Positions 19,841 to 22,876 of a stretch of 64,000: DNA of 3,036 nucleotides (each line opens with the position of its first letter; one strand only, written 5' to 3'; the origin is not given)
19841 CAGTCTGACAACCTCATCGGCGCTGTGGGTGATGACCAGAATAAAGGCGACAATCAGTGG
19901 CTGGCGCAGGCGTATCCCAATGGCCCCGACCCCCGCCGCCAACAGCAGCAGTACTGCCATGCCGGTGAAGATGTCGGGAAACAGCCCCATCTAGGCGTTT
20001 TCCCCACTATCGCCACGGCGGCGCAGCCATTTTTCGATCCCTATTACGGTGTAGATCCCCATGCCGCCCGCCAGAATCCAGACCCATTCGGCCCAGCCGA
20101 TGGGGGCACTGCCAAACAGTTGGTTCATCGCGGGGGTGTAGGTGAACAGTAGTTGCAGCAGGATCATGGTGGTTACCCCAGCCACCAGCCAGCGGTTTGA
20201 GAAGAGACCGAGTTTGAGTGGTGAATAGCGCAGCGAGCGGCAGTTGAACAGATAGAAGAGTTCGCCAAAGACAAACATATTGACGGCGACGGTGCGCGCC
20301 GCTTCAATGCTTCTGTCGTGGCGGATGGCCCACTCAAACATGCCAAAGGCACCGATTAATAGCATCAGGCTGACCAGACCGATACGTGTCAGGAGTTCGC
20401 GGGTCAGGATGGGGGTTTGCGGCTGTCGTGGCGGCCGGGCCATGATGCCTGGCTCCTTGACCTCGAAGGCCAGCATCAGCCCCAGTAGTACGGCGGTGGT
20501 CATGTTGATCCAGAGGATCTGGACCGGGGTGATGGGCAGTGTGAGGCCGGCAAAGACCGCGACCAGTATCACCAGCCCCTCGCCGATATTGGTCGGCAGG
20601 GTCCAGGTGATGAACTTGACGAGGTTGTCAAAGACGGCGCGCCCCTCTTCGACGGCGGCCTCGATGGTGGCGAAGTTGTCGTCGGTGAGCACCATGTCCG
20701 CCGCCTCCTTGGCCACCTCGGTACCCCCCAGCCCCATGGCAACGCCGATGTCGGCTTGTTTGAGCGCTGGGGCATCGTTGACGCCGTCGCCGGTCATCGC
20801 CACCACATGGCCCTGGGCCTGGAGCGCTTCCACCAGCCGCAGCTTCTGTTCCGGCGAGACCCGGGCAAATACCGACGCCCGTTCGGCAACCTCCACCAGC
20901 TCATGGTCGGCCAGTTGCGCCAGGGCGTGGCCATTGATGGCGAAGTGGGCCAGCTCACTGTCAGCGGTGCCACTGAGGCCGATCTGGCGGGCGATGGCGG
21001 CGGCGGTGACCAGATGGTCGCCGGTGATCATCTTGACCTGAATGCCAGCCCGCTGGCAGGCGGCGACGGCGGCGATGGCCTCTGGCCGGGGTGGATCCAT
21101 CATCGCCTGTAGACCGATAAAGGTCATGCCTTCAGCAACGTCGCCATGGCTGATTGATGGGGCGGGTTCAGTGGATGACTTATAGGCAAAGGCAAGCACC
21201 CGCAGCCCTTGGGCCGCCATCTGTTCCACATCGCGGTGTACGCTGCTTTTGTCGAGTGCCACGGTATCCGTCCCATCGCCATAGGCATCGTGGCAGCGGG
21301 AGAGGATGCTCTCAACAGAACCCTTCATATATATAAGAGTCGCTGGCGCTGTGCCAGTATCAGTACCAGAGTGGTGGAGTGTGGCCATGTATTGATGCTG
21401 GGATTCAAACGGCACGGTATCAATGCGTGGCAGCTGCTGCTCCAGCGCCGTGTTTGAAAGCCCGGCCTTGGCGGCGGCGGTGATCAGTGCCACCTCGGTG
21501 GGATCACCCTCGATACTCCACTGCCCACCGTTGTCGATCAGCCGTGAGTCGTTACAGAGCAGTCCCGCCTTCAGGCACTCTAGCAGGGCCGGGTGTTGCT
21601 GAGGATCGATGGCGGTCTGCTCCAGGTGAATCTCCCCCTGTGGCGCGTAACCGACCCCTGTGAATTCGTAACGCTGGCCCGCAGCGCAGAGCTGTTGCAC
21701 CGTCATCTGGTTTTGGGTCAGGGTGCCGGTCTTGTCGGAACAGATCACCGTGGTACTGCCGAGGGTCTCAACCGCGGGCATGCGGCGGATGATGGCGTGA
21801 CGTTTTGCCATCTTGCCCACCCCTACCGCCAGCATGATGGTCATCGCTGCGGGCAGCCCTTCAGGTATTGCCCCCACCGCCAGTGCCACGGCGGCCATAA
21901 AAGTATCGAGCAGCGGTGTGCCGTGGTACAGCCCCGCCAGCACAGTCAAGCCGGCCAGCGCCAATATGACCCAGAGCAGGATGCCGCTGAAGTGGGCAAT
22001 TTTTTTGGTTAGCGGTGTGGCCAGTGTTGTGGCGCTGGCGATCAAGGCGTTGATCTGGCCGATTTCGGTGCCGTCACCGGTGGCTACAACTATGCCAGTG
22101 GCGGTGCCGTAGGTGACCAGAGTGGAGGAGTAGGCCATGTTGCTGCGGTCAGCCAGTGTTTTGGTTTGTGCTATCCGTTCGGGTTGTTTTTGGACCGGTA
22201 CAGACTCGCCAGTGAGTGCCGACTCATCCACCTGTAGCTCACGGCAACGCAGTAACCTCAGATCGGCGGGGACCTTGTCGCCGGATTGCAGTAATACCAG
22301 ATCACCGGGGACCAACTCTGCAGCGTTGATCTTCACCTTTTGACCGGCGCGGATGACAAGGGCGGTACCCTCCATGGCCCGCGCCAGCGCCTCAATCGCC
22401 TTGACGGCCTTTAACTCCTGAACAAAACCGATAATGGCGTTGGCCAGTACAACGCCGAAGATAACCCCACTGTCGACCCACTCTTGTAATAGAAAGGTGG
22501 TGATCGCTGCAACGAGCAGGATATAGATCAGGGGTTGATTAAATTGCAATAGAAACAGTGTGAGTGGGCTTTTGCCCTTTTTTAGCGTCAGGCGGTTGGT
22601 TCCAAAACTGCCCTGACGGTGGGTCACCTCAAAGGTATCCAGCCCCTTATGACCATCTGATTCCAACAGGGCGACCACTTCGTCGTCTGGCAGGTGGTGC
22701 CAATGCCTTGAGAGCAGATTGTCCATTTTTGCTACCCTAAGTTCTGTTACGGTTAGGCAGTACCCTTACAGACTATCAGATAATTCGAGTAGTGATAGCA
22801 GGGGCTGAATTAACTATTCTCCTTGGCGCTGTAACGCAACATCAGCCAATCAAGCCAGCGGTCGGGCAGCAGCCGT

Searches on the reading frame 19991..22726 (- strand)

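Call 36: search_protein_families(library=ncbifam, proteins=[window:19991-22726:-], max_evalue=1e-10)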
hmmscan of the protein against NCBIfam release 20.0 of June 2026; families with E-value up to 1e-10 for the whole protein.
window:19991-22726:- (911 aa): 19 families
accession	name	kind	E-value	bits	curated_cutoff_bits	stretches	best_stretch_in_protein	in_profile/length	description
TIGR01522.1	ATPase-IIA2_Ca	equivalog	2.4e-206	687.3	798.3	1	8-904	3-852/854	calcium-transporting P-type ATPase, PMR1-type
TIGR01116.1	ATPase-IIA1_Ca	equivalog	1.4e-189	632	703.4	1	60-886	3-782/799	calcium-translocating P-type ATPase, SERCA-type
TIGR01523.1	ATPase-IID_K-Na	equivalog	9.6e-158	526.6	645.05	3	380-799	429-854/997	potassium/sodium efflux P-type ATPase, fungal-type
TIGR01106.1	ATPase-IIC_X-K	subfamily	2.9e-146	488.9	946.1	1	9-791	17-835/997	Na,H/K antiporter P-type ATPase subunit alpha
TIGR01517.1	ATPase-IIB_Ca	equivalog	1e-137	460.7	507.05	2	398-890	406-868/882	calcium-translocating P-type ATPase, PMCA-type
TIGR01647.1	ATPase-IIIA_H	equivalog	6.5e-133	444.5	615.5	2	28-352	1-313/755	plasma-membrane proton-efflux P-type ATPase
TIGR01524.1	ATPase-IIIB_Mg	equivalog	3.1e-119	399.2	610.75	2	13-345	19-356/867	magnesium-translocating P-type ATPase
NF011702.0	PRK15122.1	subfamily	2.4e-107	360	975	2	424-894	435-891/907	magnesium-translocating P-type ATPase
TIGR01494.1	ATPase_P-type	subfamily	4e-105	352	62.3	4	611-736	357-476/478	HAD-IC family P-type ATPase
TIGR01657.1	P-ATPase-V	hypoth_equivalog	2.7e-80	270.2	618.25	2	22-584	132-697/1055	ATP13A2 family polyamine export P-type ATPase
TIGR01525.1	ATPase-IB_hvy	subfamily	4.9e-73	246.9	346.25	2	70-350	5-273/560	heavy metal translocating P-type ATPase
TIGR01512.1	ATPase-IB2_Cd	subfamily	9.2e-56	189.5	313.5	2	69-347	4-256/494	cadmium family heavy metal-translocating P-type ATPase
TIGR01511.1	ATPase-IB1_Cu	subfamily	7e-53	180.3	397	2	88-348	48-284/542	copper-translocating P-type ATPase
NF008262.1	PRK11033.1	equivalog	1.4e-46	159.3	1005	2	70-349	182-449/731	zinc/cadmium/mercury/lead-transporting ATPase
NF033775.1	P_type_ZntA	exception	2.3e-40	138.6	1240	2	104-352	221-457/732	Zn(II)/Cd(II)/Pb(II) translocating P-type ATPase ZntA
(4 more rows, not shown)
